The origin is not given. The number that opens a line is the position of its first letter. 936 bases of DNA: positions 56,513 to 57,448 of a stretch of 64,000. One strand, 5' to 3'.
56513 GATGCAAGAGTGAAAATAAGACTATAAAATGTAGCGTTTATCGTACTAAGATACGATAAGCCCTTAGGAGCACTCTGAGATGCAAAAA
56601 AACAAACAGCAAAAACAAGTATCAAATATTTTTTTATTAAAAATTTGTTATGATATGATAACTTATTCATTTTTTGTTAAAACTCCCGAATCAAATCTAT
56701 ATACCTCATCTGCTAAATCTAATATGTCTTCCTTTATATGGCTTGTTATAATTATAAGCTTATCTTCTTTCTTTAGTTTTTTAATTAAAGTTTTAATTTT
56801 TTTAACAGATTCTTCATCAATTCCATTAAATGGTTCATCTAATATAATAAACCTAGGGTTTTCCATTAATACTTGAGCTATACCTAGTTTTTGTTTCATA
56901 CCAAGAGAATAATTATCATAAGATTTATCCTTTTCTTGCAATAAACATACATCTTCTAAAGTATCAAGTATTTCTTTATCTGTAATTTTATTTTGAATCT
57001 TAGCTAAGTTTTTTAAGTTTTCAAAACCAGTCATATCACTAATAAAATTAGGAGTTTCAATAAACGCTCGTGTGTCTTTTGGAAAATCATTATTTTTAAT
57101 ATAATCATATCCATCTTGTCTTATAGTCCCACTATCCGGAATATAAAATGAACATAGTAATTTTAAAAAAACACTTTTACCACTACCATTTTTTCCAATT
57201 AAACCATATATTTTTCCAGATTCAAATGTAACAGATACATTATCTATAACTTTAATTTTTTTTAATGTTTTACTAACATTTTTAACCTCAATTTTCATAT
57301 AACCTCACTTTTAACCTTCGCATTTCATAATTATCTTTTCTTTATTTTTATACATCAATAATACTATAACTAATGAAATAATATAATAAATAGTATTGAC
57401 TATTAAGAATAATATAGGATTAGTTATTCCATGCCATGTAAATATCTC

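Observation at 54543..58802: Secreted Cys-rich protein + ABC-2-type transporter operon adjacent to a tRNA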

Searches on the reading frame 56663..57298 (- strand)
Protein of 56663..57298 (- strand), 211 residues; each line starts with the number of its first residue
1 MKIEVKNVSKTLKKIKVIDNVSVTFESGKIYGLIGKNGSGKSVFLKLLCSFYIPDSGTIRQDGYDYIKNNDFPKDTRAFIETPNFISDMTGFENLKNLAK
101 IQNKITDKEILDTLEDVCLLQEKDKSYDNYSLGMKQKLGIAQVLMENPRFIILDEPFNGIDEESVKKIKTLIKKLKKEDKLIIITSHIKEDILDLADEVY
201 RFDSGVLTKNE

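Call 3: search_protein_families(library=pfam, proteins=[window:56663-57298:-], max_evalue=1)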
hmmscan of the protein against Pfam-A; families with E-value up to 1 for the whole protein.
window:56663-57298:- (211 aa): 12 families
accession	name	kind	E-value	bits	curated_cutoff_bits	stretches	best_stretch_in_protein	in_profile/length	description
PF00005.33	ABC_tran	-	1.8e-27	97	25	1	19-158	2-137/137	ABC transporter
PF13304.12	AAA_21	-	5.3e-11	43.6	27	2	66-187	166-298/304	AAA domain, putative AbiEii toxin, Type IV TA system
PF02463.25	SMC_N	-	3.2e-06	27.2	40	1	13-201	8-210/220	RecF/RecN/SMC N terminal domain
PF10237.15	N6-adenineMlase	-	0.0001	22.5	23.2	1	120-194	56-136/166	Probable N6-adenine methyltransferase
PF13558.12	SbcC_Walker_B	-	0.0016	19.1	27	1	145-173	61-89/90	SbcC/RAD50-like, Walker B motif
PF12918.12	TcdB_N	-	0.034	14.9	27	1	153-178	10-35/66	TcdB toxin N-terminal helical domain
PF19263.5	DUF5906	-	0.044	14.9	27.6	0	33-52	1-22/114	Family of unknown function (DUF5906)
PF13555.12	AAA_29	-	0.055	13.7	27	1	19-45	13-39/61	P-loop containing region of AAA domain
PF13238.12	AAA_18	-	0.094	13.6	29.4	0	33-88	3-52/128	AAA domain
PF13476.12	AAA_23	-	0.15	13.1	27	1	11-182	3-173/201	AAA domain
PF25199.1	nSTAND_NTPase5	-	0.15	12.3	34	0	25-50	38-63/145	Novel STAND NTPase 5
PF13175.12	AAA_15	-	0.49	10.4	32.1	1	18-190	14-177/374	AAA ATPase domain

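Call 4: search_protein_families(library=ncbifam, proteins=[window:56663-57298:-], max_evalue=1)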
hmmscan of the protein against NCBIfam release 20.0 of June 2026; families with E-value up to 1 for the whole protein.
window:56663-57298:- (211 aa): 203 families (the best 25 are shown)
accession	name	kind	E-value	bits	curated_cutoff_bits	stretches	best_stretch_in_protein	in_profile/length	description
TIGR03740.1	galliderm_ABC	subfamily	4.6e-48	163.8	309.75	1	4-208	2-203/223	lantibiotic protection ABC transporter ATP-binding subunit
TIGR01188.1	drrA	subfamily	1.6e-38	132.7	312.45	1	10-209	1-204/302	daunorubicin resistance ABC transporter, ATP-binding protein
TIGR03522.1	GldA_ABC_ATP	equivalog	5.4e-35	121.3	402.6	1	1-205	1-208/301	gliding motility-associated ABC transporter ATP-binding subunit GldA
TIGR04406.1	LPS_export_lptB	equivalog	1.1e-31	110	240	1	3-206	2-212/239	LPS export ABC transporter ATP-binding protein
NF047568.1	PSM_export_PmtC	equivalog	2.4e-31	109.3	375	1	4-199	2-190/290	phenol-soluble modulin export ABC transporter ATP-binding protein PmtC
TIGR04521.1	ECF_ATPase_2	equivalog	4.2e-29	101.5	330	2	102-209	116-225/279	energy-coupling factor transporter ATPase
TIGR01189.1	ccmA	equivalog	7.5e-28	97.6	131.6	1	5-191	3-189/198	heme ABC exporter ATP-binding protein CcmA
NF010061.0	PRK13538.1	equivalog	7.9e-28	97.4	195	1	3-189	6-193/211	cytochrome c biogenesis heme-transporting ATPase CcmA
NF000355.4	ribo_prot_ABC_F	equivalog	9.9e-28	97.2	380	1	1-206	1-191/499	ribosomal protection-like ABC-F family protein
NF008442.0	PRK11288.1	equivalog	1e-26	93.3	689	1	3-205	8-219/504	L-arabinose ABC transporter ATP-binding protein AraG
TIGR03608.1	L_ocin_972_ABC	subfamily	1.8e-26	92.9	254.85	1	5-199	1-203/206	putative bacteriocin export ABC transporter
TIGR03410.1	urea_trans_UrtE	equivalog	3.1e-26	92.2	285.8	1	4-208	2-211/230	urea ABC transporter ATP-binding subunit UrtE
TIGR04520.1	ECF_ATPase_1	equivalog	1.2e-25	90.5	315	1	3-208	1-215/269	energy-coupling factor transporter ATPase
NF010170.0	PRK13651.1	equivalog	4.7e-25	88.2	432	2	124-209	160-245/308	cobalt transporter ATP-binding subunit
NF008144.0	PRK10895.1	equivalog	8.9e-25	87.5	381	1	3-207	4-215/241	LPS export ABC transporter ATP-binding protein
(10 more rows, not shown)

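Call 33: search_protein_families(library=padloc, proteins=[window:56663-57298:-], max_evalue=1)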
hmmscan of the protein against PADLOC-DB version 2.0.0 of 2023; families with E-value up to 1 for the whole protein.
window:56663-57298:- (211 aa): 42 families (the best 25 are shown)
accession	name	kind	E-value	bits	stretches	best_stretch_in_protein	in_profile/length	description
PDLC04135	mad3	-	1.2e-27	95.4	2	78-203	218-338/374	mads_3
PDLC02980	AriA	-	2e-11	42.4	2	30-76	1-46/304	-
PDLC04140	mad8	-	2.9e-10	38.2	2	88-193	110-238/314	mads_8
PDLC04175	HEC-01A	-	2.4e-07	28.2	2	143-185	262-306/363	-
PDLC04541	PDC-M25A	-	9.1e-07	26.3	2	140-187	261-305/380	-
PDLC04164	AriA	-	2.1e-05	22.2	2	15-70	12-67/253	-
PDLC03859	LmuB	-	4.1e-05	21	1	147-201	539-597/611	-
PDLC00553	JetC2|JetC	-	6e-05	19.1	2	146-175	1274-1303/1361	DUF3584 domain; MukB-like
PDLC00550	JetC2|JetC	-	6.4e-05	18.9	1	146-176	1274-1304/1355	DUF3584 domain; MukB-like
PDLC04213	HEC-02A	-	0.0001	20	2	11-50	7-45/337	-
PDLC02335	AbiLi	-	0.00011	19.4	2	3-48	53-96/326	AbiLi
PDLC02915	ATPase-Toprim_I-B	-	0.00012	19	1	11-52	7-46/623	-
PDLC02914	ATPase-Toprim_I-B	-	0.00014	19.1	1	8-55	3-52/443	-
PDLC04710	PDC-M56A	-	0.00019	18.5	1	12-71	6-63/382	-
PDLC00551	JetC2|JetC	-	0.0002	17.3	1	146-176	1279-1309/1365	DUF3584 domain; MukB-like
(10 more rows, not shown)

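Call 42: search_solved_structures(query=window:56663-57298:-, max_evalue=1e-20)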
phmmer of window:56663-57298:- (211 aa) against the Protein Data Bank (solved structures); distinct sequences matched with E-value up to 1e-20: 77 (the best 60 are shown).
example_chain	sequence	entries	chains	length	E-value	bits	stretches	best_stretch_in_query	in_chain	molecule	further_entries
7niu_A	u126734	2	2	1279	4.8e-29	104.6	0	14-208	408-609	Isoform 2 of Phosphatidylcholine translocator ABCB4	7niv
7lkp_A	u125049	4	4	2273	5.4e-29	104.4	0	16-192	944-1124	Retinal-specific phospholipid-transporting ATPase ABCA4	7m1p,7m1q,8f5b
7e7i_A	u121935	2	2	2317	5.7e-29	104.4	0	16-192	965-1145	Retinal-specific phospholipid-transporting ATPase ABCA4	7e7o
7dv5_U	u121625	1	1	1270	6.2e-29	104.2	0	16-191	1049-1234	Bile salt export pump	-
36cg_U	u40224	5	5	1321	6.9e-29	104.1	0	16-191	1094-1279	Bile salt export pump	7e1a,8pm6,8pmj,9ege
9n1y_A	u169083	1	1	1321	7e-29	104.1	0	16-191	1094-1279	Bile salt export pump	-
8pmd_A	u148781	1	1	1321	1.8e-28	102.7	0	13-206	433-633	Bile salt export pump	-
6s7p_A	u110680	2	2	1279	3.3e-28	101.9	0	14-208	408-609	Phosphatidylcholine translocator ABCB4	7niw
7lkz_A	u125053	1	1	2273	3.7e-28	101.7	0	16-192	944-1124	Retinal-specific phospholipid-transporting ATPase ABCA4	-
7e7q_A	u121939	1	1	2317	4e-28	101.6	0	16-192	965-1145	Retinal-specific phospholipid-transporting ATPase ABCA4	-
8s7v_K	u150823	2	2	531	6.7e-28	100.8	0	3-59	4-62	Glycine betaine/carnitine/choline transport ATP-binding protein OpuCA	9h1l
7w01_A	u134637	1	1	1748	7.1e-28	100.8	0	17-199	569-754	Phospholipid-transporting ATPase ABCA3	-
7tby_A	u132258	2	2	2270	3.5e-27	98.5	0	6-198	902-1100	ATP-binding cassette, sub-family A (ABC1), member 1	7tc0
7tbz_A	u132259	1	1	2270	3.5e-27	98.5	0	6-198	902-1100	ATP-binding cassette, sub-family A (ABC1), member 1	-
7tdt_A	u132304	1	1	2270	3.6e-27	98.5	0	6-198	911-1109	Phospholipid-transporting ATPase ABCA1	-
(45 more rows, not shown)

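Call 59: search_dna_similar(query=window:56663-57298:-, collection=plasmids, mode=protein, max_rows=30, max_evalue=1e-20)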
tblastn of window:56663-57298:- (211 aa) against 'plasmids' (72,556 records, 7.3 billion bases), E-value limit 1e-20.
Records with a match: 918; places in all: 1009; records where one place covers at least 80% of the query: 529.
Best place of each record, by identity: <60% 918.
By first word of the organism name: Staphylococcus 390; Enterococcus 159; Bacillus 143; Clostridium 66; Priestia 30; Lactococcus 18; Apilactobacillus 16; Streptomyces 11; Ligilactobacillus 9; Parageobacillus 5; and 49 more.
By predicted mobility (MOB-suite, as given by PLSDB): mobilizable 500; non-mobilizable 343; conjugative 75.
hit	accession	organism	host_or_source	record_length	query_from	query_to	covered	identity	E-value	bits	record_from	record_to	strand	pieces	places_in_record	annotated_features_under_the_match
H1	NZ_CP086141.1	Clostridium estertheticum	bovine,single colony,feces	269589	3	209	98%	48.8%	8e-48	174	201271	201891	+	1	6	ATP-binding cassette domain-containing protein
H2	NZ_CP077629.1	Clostridium estertheticum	single colony,bovine feces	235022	3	209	98%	48.3%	2e-47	173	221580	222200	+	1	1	ATP-binding cassette domain-containing protein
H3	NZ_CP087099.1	Clostridium estertheticum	single colony,Vacuum packed lamb meat ...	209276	3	209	98%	48.3%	3e-47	172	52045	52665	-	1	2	ATP-binding cassette domain-containing protein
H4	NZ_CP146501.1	Priestia aryabhattai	Pure isolate,soil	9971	3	201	94%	50.3%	4e-47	172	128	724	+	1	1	ATP-binding cassette domain-containing protein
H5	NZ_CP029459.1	Clostridium novyi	swine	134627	3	211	99%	47.1%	2e-46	170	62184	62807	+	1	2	ABC transporter ATP-binding protein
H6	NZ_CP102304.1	Clostridium perfringens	swine,mixed culture,fecal sample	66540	3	205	96%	48.3%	2e-45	167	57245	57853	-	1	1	ATP-binding cassette domain-containing protein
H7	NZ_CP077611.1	Clostridium estertheticum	single colony,bovine feces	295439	3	209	98%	47.3%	8e-47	171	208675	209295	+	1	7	ATP-binding cassette domain-containing protein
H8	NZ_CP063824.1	Clostridium botulinum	Ham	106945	3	211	99%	46.7%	3e-46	170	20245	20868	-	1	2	ABC transporter ATP-binding protein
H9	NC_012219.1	Clostridium botulinum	-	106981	3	211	99%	46.7%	3e-46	170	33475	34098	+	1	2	ABC transporter ATP-binding protein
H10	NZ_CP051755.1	Sarcina sp. JB2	Pan troglodytes verus (Western ...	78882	3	205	96%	47.8%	1e-42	159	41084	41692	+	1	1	ATP-binding cassette domain-containing protein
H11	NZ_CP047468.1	Clostridium tyrobutyricum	Cow rumen,Cow rumen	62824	3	209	98%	45.9%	4e-44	163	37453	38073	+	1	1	ATP-binding cassette domain-containing protein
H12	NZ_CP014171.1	Clostridium tyrobutyricum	Cell culture,Freeze-dried stock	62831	3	209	98%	45.9%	4e-44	163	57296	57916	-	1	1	ATP-binding cassette domain-containing protein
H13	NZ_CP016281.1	Clostridium tyrobutyricum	tissue sample,bovine rumen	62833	3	209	98%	45.9%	4e-44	163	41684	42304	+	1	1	ATP-binding cassette domain-containing protein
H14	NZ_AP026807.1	Clostridium tetani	soil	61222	3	209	98%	45.9%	1e-43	162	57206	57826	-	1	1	ATP-binding cassette domain-containing protein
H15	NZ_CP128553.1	Priestia aryabhattai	seagrass,mixed culture,rhizosphere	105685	3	207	97%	46.3%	2e-43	161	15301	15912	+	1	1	ATP-binding cassette domain-containing protein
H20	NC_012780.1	[Eubacterium] eligens ATCC 27750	-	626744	1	211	100%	43.6%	1e-43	162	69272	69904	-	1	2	ATP-binding cassette domain-containing protein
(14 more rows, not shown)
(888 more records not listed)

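Call 61: get_annotated_region(hit=H6, flank=5000)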
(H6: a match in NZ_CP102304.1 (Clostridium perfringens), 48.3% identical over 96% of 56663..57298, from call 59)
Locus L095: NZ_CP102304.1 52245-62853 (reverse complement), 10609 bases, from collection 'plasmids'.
description: Clostridium perfringens strain JXNC-3B plasmid unnamed2, complete sequence
organism: Clostridium perfringens (NCBI taxid 1502)
taxonomy: Bacteria; Bacillota; Clostridia; Eubacteriales; Clostridiaceae; Clostridium; Clostridium perfringens
host: -; source: swine,mixed culture,fecal sample; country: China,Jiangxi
typing (MOB-suite, as given by PLSDB): mobilizable; replicon rep_cluster_1713; relaxase MOBP
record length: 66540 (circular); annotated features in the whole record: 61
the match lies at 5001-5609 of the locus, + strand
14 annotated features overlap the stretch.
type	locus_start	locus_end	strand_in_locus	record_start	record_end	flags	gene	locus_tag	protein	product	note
CDS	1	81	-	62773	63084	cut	-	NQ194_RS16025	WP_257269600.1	hypothetical protein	-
CDS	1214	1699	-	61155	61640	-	-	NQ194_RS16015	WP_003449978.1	hypothetical protein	-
CDS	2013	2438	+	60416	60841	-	-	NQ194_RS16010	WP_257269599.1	hypothetical protein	-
CDS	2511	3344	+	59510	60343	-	-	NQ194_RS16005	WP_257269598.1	hypothetical protein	-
CDS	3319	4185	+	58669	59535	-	-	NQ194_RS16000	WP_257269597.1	hypothetical protein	-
CDS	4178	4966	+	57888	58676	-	-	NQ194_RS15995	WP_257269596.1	hypothetical protein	-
CDS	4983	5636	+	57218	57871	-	-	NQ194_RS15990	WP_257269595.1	ATP-binding cassette domain-containing protein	-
CDS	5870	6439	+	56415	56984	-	-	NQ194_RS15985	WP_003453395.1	recombinase family protein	GO:0006310 - DNA recombination [Evidence IEA]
CDS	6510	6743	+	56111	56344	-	-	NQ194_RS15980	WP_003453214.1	hypothetical protein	-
predicted_resistance_gene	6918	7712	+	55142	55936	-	cpb2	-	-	beta-2 toxin CPB2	predicted by amrfinderplus; class ; identity 99.62%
CDS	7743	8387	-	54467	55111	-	-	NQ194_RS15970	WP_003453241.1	hypothetical protein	-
CDS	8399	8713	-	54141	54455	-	-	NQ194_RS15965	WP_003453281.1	PadR family transcriptional regulator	-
CDS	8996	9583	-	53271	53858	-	-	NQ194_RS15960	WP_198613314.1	recombinase family protein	GO:0006310 - DNA recombination [Evidence IEA]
CDS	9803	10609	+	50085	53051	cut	-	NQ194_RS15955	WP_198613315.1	Tn3 family transposase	-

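Call 62: get_annotated_region(hit=H4, flank=5000)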
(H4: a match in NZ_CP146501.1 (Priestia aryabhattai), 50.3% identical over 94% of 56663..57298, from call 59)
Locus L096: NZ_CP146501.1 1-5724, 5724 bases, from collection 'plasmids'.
description: Priestia aryabhattai strain HJ.T3 plasmid pHJT3_2, complete sequence
organism: Priestia aryabhattai (NCBI taxid 412384)
taxonomy: Bacteria; Bacillota; Bacilli; Bacillales; Bacillaceae; Priestia; Priestia aryabhattai
host: -; source: Pure isolate,soil; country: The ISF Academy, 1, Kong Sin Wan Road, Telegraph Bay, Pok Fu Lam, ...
typing (MOB-suite, as given by PLSDB): mobilizable; replicon rep_cluster_1852; relaxase MOBQ
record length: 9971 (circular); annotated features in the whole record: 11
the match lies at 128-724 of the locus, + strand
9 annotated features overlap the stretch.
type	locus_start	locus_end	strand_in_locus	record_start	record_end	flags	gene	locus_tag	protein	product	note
CDS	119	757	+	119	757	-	-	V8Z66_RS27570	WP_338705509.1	ATP-binding cassette domain-containing protein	-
CDS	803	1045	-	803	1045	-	-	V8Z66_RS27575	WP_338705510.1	hypothetical protein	-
CDS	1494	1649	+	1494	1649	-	-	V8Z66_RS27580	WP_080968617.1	YvrJ family protein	-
CDS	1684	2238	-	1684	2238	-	-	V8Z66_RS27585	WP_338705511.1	DUF3967 domain-containing protein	-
CDS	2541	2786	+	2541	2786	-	-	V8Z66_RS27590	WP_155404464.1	hypothetical protein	-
CDS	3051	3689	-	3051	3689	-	-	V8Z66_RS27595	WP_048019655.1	hypothetical protein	-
CDS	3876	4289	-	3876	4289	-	-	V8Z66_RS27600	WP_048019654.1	hypothetical protein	-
CDS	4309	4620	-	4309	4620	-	-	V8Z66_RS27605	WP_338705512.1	hypothetical protein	-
CDS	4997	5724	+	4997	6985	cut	mobQ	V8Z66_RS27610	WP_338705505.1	MobQ family relaxase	-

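Call 63: get_annotated_region(hit=H1, flank=5000)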
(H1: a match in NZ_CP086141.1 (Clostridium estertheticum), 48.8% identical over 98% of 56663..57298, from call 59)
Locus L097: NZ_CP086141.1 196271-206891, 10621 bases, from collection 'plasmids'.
description: Clostridium estertheticum strain CF016 plasmid pCF016-270, complete sequence
organism: Clostridium estertheticum (NCBI taxid 238834)
taxonomy: Bacteria; Bacillota; Clostridia; Eubacteriales; Clostridiaceae; Clostridium; Clostridium estertheticum
host: -; source: bovine,single colony,feces; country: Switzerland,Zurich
typing (MOB-suite, as given by PLSDB): non-mobilizable
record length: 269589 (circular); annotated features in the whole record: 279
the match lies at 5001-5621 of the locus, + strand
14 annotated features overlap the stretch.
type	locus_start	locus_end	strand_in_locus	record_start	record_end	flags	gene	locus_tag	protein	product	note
CDS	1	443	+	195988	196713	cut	-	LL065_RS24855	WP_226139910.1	AAA family ATPase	-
CDS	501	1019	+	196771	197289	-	-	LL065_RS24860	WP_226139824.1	GNAT family N-acetyltransferase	-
CDS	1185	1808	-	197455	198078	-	-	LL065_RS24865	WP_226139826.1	DUF2812 domain-containing protein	-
CDS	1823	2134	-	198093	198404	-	-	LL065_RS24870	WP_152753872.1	PadR family transcriptional regulator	-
CDS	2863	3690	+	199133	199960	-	-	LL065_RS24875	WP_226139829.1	hypothetical protein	-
CDS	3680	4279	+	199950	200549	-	-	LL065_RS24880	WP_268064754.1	hypothetical protein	-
CDS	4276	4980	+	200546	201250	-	-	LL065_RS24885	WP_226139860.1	hypothetical protein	-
CDS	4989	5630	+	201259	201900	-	-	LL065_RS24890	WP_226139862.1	ATP-binding cassette domain-containing protein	-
CDS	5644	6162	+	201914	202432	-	-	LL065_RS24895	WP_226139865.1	hypothetical protein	-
CDS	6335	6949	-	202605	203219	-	-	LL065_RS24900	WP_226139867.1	isoprenylcysteine carboxylmethyltransferase family protein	-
CDS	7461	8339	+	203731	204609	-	-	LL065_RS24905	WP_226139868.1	CPBP family intramembrane glutamic endopeptidase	GO:0071586 - CAAX-box protein processing [Evidence IEA]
CDS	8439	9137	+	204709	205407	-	-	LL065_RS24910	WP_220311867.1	response regulator transcription factor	GO:0000160 - phosphorelay signal transduction system [Evidence IEA]; GO:0006355 - regulation of DNA-templated ...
CDS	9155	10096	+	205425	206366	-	-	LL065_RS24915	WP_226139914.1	HAMP domain-containing sensor histidine kinase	GO:0007165 - signal transduction [Evidence IEA]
CDS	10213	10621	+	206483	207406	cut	-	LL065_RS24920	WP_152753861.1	ABC transporter ATP-binding protein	-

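Call 65: search_protein_families(library=pfam, proteins=[L095:2013-2438:+, L095:2511-3344:+, L095:3319-4185:+, L095:4178-4966:+, L095:4983-5636:+, L097:2863-3690:+, L097:3680-4279:+, L097:4276-4980:+, L097:5644-6162:+], max_evalue=1)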
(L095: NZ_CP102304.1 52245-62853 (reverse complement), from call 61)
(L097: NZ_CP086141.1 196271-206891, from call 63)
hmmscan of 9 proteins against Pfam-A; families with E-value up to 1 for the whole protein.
L095:2013-2438:+ (141 aa): 0 families

L095:2511-3344:+ (277 aa): 1 family
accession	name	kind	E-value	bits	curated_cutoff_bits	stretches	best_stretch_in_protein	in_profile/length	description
PF10968.13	DUF2770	-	0.39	11.1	25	1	159-174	8-22/36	Protein of unknown function (DUF2770)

L095:3319-4185:+ (288 aa): 0 families

L095:4178-4966:+ (262 aa): 0 families

L095:4983-5636:+ (217 aa): 11 families
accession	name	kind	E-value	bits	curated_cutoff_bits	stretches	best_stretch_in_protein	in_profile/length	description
PF00005.33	ABC_tran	-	7.9e-32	111.2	25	1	22-162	1-137/137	ABC transporter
PF13304.12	AAA_21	-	6.9e-10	39.9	27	2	34-78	1-48/304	AAA domain, putative AbiEii toxin, Type IV TA system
PF02463.25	SMC_N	-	6.6e-06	26.1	40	1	23-53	16-45/220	RecF/RecN/SMC N terminal domain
PF13476.12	AAA_23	-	0.00032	21.8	27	1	23-56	11-43/201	AAA domain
PF13555.12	AAA_29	-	0.00051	20.2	27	1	20-60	10-50/61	P-loop containing region of AAA domain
PF00072.30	Response_reg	-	0.015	15.9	30.2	1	144-196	35-84/111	Response regulator receiver domain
PF05970.20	PIF1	-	0.022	14.8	25.9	1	21-65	9-55/223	PIF1-like helicase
PF13175.12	AAA_15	-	0.035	14.2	32.1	1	25-65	17-60/374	AAA ATPase domain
PF01926.29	MMR_HSR1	-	0.055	14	21.9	1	36-122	3-84/113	50S ribosome-binding GTPase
PF25199.1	nSTAND_NTPase5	-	0.17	12.2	34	1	26-56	35-65/145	Novel STAND NTPase 5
PF00004.35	AAA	-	0.42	11.5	21.2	0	37-71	3-35/131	ATPase family associated with various cellular activities (AAA)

L097:2863-3690:+ (275 aa): 0 families

L097:3680-4279:+ (199 aa): 0 families

L097:4276-4980:+ (234 aa): 0 families

L097:5644-6162:+ (172 aa): 0 families

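Call 66: search_protein_families(library=ncbifam, proteins=[L095:2013-2438:+, L095:2511-3344:+, L095:3319-4185:+, L095:4178-4966:+, L097:2863-3690:+, L097:3680-4279:+, L097:4276-4980:+, L097:5644-6162:+], max_evalue=1)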
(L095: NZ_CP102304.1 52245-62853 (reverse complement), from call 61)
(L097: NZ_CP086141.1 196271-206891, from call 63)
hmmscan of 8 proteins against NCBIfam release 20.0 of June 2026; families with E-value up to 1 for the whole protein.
L095:2013-2438:+ (141 aa): 0 families

L095:2511-3344:+ (277 aa): 0 families

L095:3319-4185:+ (288 aa): 0 families

L095:4178-4966:+ (262 aa): 0 families

L097:2863-3690:+ (275 aa): 0 families

L097:3680-4279:+ (199 aa): 0 families

L097:4276-4980:+ (234 aa): 1 family
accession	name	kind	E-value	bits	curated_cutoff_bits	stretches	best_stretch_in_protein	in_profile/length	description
NF033183.2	colliding_TM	subfamily_domain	0.047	13.3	90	1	169-234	89-154/188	low-complexity tail membrane protein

L097:5644-6162:+ (172 aa): 2 families
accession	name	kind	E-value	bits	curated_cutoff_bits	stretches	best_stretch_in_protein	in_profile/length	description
NF033894.1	Eex_IncN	subfamily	0.041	13.8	33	1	6-30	1-24/65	EexN family lipoprotein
NF033216.1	lipo_YgdI_YgdR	subfamily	0.071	13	42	1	6-29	1-24/71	YgdI/YgdR family lipoprotein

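Call 72: search_dna_similar(query=window:56663-57298:-, collection=plasmids, mode=protein, max_rows=40, max_evalue=1e-20, rows=spread)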
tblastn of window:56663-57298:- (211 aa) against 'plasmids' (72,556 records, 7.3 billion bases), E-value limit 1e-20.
Records with a match: 918; places in all: 1009; records where one place covers at least 80% of the query: 529.
Best place of each record, by identity: <60% 918.
By first word of the organism name: Staphylococcus 390; Enterococcus 159; Bacillus 143; Clostridium 66; Priestia 30; Lactococcus 18; Apilactobacillus 16; Streptomyces 11; Ligilactobacillus 9; Parageobacillus 5; and 49 more.
By predicted mobility (MOB-suite, as given by PLSDB): mobilizable 500; non-mobilizable 343; conjugative 75.
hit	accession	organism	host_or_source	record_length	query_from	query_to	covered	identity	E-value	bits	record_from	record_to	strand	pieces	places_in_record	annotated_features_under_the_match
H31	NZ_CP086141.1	Clostridium estertheticum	bovine,single colony,feces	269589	3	209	98%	48.8%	8e-48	174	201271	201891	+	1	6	ATP-binding cassette domain-containing protein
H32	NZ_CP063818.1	Clostridium botulinum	Mink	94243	3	208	98%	43.5%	1e-38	147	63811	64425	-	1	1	ABC transporter ATP-binding protein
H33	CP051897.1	Staphylococcus aureus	Homo sapiens,blood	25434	17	207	91%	42.0%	2e-31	127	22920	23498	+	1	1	none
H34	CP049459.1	Staphylococcus aureus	Homo sapiens,blood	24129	17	207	91%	42.0%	6e-31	125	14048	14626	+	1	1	ABC transporter ATP-binding protein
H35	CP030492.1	Staphylococcus aureus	Homo sapiens,blood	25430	17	207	91%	42.0%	6e-31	125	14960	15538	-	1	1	ABC transporter ATP-binding protein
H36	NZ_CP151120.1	Staphylococcus aureus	Homo sapiens,blood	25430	17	207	91%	42.0%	6e-31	125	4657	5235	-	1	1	ABC transporter ATP-binding protein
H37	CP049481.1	Staphylococcus aureus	Homo sapiens,blood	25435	17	207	91%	42.0%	6e-31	125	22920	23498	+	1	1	ABC transporter ATP-binding protein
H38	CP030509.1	Staphylococcus aureus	Homo sapiens,blood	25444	17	207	91%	42.0%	6e-31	125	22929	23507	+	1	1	ABC transporter ATP-binding protein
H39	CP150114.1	Staphylococcus aureus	Homo sapiens,blood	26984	17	207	91%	42.0%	6e-31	125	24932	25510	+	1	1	ABC transporter ATP-binding protein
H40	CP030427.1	Staphylococcus aureus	Homo sapiens,blood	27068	17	207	91%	42.0%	6e-31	125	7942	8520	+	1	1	ABC transporter ATP-binding protein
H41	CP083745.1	Staphylococcus aureus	Homo sapiens,blood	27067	17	207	91%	42.0%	6e-31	125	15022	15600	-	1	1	ABC transporter ATP-binding protein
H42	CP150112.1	Staphylococcus aureus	Homo sapiens,blood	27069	17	207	91%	42.0%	6e-31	125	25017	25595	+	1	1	ABC transporter ATP-binding protein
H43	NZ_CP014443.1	Staphylococcus aureus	Homo sapiens,Perineum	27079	17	207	91%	42.0%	6e-31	125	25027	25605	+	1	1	ABC transporter ATP-binding protein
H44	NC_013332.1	Staphylococcus aureus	-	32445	17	207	91%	42.0%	6e-31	125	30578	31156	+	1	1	ABC transporter ATP-binding protein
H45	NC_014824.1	Ruminococcus albus 7 = DSM 20455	-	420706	3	205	96%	38.4%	2e-29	121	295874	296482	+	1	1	ATP-binding cassette domain-containing protein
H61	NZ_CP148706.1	Clostridium perfringens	Dog,single cell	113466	3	161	75%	39.6%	3e-27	115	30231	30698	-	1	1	lantibiotic protection ABC transporter ATP-binding subunit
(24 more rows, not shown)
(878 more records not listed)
